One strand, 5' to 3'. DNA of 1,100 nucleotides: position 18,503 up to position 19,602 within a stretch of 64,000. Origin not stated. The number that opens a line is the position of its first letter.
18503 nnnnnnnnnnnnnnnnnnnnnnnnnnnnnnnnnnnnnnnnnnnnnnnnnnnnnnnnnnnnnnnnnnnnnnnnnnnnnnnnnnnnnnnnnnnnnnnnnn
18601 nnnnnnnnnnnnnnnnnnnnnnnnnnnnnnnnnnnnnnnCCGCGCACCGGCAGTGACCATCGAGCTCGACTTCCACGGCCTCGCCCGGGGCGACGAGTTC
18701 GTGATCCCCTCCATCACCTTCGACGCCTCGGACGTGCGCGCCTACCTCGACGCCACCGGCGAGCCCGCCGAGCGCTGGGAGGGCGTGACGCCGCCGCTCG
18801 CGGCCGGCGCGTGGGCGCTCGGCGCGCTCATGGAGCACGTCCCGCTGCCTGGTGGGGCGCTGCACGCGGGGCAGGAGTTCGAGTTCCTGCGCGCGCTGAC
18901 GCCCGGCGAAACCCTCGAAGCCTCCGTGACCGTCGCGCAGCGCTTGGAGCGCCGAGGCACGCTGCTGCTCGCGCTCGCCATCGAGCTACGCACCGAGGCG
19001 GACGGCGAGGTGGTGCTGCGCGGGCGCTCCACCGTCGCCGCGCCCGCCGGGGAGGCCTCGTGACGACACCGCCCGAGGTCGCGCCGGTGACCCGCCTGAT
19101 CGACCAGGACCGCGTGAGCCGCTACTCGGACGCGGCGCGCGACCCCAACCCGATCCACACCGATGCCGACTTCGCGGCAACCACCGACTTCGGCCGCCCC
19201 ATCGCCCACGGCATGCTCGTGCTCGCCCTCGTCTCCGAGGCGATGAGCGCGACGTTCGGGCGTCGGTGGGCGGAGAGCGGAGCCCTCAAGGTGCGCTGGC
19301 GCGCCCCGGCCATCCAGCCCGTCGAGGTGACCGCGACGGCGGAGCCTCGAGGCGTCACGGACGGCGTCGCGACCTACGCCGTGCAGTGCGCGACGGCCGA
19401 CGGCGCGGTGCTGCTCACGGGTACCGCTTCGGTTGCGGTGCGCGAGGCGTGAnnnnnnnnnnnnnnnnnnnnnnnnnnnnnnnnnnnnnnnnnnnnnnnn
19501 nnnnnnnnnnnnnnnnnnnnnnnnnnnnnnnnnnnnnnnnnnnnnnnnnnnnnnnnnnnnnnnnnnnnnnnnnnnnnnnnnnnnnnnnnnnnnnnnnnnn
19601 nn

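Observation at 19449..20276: Low-GC PD-(D/E)xK nuclease-like gene translationally coupled to a HadAB-like dehydratase pair, with a convergent antitoxin-like mini-ORF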

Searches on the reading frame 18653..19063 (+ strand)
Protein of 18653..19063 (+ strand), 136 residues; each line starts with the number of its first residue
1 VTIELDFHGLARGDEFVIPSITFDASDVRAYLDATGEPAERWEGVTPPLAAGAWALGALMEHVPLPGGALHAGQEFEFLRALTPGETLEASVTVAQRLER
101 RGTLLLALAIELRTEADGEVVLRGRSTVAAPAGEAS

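Call 7: search_protein_families(library=pfam, proteins=[window:18653-19063:+], max_evalue=1)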
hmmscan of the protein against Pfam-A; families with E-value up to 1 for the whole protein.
window:18653-19063:+ (136 aa): 1 family
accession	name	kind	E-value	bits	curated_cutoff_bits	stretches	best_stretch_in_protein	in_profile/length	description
PF13452.11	FAS1_DH_region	-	4.8e-06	27.2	22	1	29-121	31-129/132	FAS1-like, dehydratase domain region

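Call 8: search_protein_families(library=ncbifam, proteins=[window:18653-19063:+], max_evalue=1)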
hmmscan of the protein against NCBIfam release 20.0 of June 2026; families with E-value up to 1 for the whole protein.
window:18653-19063:+ (136 aa): 7 families
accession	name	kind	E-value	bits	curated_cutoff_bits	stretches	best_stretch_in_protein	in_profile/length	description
NF006045.0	PRK08190.1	subfamily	1.4e-08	34.1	282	1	52-133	67-144/467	bifunctional enoyl-CoA hydratase/phosphate acetyltransferase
NF040624.1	HadA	equivalog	0.0012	19.2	180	1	70-134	78-141/144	(3R)-hydroxyacyl-ACP dehydratase subunit HadA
NF040621.1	Dietz_HadA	exception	0.0027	18.1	200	1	28-127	25-125/132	(3R)-hydroxyacyl-ACP dehydratase subunit HadA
NF010244.0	PRK13691.1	exception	0.02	14.8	221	1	73-135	88-149/166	(3R)-hydroxyacyl-ACP dehydratase subunit HadC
NF040620.1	fused_HadA_HadB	exception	0.043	13.3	350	1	69-134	77-141/329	fused (3R)-hydroxyacyl-ACP dehydratase subunits HadA/HadB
NF050106.1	TA_MazE_antitoxin_Deino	equivalog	0.047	13.9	65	1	9-53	14-55/65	type II toxin-antitoxin system MazE family antitoxin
TIGR02286.1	PaaD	equivalog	0.11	12.7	118.9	1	72-114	60-98/114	hydroxyphenylacetyl-CoA thioesterase PaaI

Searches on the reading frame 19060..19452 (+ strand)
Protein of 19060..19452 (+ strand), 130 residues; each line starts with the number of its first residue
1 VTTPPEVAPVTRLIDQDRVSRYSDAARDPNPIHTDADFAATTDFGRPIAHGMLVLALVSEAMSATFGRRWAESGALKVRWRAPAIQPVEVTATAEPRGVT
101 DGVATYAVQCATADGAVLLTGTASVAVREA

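Call 7: search_protein_families(library=pfam, proteins=[window:19060-19452:+], max_evalue=1)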
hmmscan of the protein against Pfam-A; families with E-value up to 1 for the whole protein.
window:19060-19452:+ (130 aa): 2 families
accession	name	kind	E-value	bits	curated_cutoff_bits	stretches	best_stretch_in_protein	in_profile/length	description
PF01575.25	MaoC_dehydratas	-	6e-17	61.8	27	1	11-105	15-110/123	MaoC like domain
PF13452.11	FAS1_DH_region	-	0.0016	19.1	22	1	7-61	7-61/132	FAS1-like, dehydratase domain region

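Call 8: search_protein_families(library=ncbifam, proteins=[window:19060-19452:+], max_evalue=1)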
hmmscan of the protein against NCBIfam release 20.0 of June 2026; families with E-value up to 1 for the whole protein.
window:19060-19452:+ (130 aa): 3 families
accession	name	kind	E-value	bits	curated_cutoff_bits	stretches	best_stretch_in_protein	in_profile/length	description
NF006045.0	PRK08190.1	subfamily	4.2e-09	35.7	282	1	7-126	19-140/467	bifunctional enoyl-CoA hydratase/phosphate acetyltransferase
NF040620.1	fused_HadA_HadB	exception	1.2e-07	31.5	350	1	20-85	218-282/329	fused (3R)-hydroxyacyl-ACP dehydratase subunits HadA/HadB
NF010246.0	PRK13693.1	equivalog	1.1e-05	25.4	203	1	12-69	21-77/142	(3R)-hydroxyacyl-ACP dehydratase subunit HadB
